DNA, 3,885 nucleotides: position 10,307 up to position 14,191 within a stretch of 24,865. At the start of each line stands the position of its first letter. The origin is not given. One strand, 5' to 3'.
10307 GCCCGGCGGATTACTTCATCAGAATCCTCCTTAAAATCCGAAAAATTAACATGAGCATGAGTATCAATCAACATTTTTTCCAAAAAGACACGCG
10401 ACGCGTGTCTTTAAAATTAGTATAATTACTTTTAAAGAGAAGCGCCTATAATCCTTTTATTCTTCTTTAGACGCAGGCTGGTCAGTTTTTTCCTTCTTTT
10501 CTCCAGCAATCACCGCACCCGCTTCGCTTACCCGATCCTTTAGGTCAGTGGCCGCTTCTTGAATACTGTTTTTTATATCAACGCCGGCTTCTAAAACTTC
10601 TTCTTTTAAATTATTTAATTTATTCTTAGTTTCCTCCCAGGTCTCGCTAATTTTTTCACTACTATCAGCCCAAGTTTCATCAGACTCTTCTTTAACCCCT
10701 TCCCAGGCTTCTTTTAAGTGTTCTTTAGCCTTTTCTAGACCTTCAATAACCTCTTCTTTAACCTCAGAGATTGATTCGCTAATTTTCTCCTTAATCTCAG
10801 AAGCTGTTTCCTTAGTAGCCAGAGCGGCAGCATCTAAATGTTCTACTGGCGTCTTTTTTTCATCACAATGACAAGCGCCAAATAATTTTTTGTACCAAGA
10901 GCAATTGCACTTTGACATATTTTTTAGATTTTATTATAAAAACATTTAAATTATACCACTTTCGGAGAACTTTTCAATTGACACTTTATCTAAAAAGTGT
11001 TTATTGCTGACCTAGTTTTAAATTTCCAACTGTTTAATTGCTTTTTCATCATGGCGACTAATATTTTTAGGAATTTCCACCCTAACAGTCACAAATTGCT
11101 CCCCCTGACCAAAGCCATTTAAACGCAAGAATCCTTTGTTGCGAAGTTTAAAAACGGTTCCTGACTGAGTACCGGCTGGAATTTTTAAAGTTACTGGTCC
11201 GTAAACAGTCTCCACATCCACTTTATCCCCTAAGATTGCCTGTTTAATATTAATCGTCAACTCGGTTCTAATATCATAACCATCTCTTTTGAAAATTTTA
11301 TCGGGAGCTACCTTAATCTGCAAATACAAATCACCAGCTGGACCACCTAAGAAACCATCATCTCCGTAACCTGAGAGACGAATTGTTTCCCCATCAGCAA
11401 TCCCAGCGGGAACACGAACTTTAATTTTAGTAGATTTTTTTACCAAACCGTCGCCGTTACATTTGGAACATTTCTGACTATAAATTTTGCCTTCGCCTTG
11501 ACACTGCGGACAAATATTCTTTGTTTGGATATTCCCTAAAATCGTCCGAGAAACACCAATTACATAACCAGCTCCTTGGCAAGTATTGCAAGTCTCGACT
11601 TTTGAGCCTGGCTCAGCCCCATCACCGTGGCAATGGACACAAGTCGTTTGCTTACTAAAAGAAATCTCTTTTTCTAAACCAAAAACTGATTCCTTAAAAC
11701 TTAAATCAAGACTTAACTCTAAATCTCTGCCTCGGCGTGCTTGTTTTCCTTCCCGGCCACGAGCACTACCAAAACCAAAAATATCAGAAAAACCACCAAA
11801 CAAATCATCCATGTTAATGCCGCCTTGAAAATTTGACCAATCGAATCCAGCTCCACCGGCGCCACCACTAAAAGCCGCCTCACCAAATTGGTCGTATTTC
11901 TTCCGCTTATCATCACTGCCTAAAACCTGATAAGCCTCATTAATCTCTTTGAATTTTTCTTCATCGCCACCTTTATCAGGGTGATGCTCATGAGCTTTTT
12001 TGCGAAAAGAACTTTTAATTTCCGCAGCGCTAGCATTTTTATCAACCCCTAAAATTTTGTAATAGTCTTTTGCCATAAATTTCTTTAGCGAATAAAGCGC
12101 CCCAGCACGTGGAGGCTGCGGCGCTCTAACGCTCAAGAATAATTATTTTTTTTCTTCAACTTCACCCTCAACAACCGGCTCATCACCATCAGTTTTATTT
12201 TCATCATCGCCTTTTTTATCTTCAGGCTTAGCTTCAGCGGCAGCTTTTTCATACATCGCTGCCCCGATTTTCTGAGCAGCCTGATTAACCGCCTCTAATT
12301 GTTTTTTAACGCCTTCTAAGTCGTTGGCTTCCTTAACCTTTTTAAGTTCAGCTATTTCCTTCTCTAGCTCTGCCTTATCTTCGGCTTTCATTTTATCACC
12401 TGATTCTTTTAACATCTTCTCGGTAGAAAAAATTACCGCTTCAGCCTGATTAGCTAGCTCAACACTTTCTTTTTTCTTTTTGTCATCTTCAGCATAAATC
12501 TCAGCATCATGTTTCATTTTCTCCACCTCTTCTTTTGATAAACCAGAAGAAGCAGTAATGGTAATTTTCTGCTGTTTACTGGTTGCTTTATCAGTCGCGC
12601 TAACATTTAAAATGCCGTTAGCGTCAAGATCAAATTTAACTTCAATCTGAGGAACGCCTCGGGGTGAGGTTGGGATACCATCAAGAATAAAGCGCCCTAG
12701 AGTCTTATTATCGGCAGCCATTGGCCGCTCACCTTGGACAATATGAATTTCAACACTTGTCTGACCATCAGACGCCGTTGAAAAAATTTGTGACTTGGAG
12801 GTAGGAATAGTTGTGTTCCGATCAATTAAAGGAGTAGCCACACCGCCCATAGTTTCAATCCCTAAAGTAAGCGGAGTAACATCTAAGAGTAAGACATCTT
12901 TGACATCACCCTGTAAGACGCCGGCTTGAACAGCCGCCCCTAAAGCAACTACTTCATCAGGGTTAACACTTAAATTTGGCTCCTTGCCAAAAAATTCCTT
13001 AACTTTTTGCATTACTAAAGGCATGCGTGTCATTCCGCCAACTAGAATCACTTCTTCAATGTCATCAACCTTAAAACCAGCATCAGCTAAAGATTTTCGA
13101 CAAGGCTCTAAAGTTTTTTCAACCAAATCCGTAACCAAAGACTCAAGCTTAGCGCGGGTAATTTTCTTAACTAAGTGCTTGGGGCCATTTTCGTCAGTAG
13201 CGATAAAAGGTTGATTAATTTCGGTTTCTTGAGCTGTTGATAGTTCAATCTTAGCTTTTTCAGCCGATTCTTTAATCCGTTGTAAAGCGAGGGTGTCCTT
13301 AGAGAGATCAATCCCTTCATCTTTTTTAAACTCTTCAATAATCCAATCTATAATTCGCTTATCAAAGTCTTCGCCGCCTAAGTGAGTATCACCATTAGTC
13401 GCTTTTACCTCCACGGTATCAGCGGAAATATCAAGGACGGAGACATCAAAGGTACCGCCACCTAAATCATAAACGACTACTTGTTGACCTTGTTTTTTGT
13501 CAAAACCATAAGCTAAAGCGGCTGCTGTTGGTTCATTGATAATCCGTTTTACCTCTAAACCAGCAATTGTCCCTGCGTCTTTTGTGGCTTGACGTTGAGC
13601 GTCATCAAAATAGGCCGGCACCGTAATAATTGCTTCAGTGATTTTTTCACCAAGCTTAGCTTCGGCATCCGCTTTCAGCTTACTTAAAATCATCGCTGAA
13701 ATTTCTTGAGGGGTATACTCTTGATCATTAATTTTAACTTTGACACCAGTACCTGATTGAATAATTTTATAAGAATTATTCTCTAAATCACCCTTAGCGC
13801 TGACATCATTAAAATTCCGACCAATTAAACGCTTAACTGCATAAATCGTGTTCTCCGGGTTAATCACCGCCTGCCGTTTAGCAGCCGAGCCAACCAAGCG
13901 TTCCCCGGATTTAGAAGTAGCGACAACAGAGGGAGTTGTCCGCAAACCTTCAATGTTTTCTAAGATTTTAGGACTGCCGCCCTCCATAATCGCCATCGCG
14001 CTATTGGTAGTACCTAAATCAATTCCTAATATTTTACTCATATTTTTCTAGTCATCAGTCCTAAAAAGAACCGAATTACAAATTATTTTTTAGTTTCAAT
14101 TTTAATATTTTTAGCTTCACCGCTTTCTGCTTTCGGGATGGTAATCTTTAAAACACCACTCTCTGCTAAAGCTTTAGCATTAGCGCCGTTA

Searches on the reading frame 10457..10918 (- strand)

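Call 9: search_protein_families(library=pfam, proteins=[window:10457-10918:-], max_evalue=0.001)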
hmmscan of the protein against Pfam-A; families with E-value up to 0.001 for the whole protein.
window:10457-10918:- (153 aa): 3 families
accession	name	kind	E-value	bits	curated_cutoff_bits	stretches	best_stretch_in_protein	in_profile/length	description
PF12732.12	YtxH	-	3.6e-07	31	37.5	0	30-82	14-66/71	YtxH-like protein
PF01442.23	Apolipoprotein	-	4.9e-05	23.6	90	1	37-130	88-185/190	Apolipoprotein A1/A4/E domain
PF14942.11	Muted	-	6.5e-05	23.6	26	1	35-133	44-142/146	Organelle biogenesis, Muted-like protein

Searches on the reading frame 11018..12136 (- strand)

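Call 9: search_protein_families(library=pfam, proteins=[window:11018-12136:-], max_evalue=0.001)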
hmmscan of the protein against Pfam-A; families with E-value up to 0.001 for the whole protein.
window:11018-12136:- (372 aa): 3 families
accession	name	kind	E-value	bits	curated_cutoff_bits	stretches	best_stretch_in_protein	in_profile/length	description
PF01556.23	DnaJ_C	-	3.6e-46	157.4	26.6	1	140-356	2-152/152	DnaJ C terminal domain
PF00226.36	DnaJ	-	2e-22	79.5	27.8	1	24-82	1-63/63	DnaJ domain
PF00684.25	DnaJ_CXXCXGXG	-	2e-16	60.4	32.7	1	166-230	1-65/65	DnaJ central domain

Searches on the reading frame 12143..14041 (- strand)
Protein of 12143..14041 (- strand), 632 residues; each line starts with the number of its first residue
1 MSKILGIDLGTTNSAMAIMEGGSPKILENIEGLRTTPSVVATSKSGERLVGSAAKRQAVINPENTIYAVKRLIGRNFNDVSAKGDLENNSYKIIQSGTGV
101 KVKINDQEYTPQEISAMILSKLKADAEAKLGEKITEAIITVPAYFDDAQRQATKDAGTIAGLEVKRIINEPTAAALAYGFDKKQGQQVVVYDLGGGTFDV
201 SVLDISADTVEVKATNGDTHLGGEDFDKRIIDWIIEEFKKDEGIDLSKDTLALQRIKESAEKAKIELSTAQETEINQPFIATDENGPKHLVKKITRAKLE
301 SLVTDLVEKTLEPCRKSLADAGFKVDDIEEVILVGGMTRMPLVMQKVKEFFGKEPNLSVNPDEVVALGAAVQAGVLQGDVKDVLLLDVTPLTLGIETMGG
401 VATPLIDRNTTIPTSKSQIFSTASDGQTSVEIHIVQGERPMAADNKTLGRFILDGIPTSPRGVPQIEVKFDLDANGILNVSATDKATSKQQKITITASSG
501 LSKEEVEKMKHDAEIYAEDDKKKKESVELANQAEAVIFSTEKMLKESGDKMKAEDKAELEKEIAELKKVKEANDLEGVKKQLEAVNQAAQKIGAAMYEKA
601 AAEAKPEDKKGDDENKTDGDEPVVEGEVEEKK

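Call 9: search_protein_families(library=pfam, proteins=[window:12143-14041:-], max_evalue=0.001)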
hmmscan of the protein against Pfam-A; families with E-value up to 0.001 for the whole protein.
window:12143-14041:- (632 aa): 2 families
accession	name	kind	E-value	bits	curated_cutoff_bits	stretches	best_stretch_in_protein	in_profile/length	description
PF00012.26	HSP70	-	3.9e-253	841.5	20.6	1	4-598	1-599/599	Hsp70 protein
PF06723.19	MreB_Mbl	-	7.3e-15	55.1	27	1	119-370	78-316/327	MreB/Mbl protein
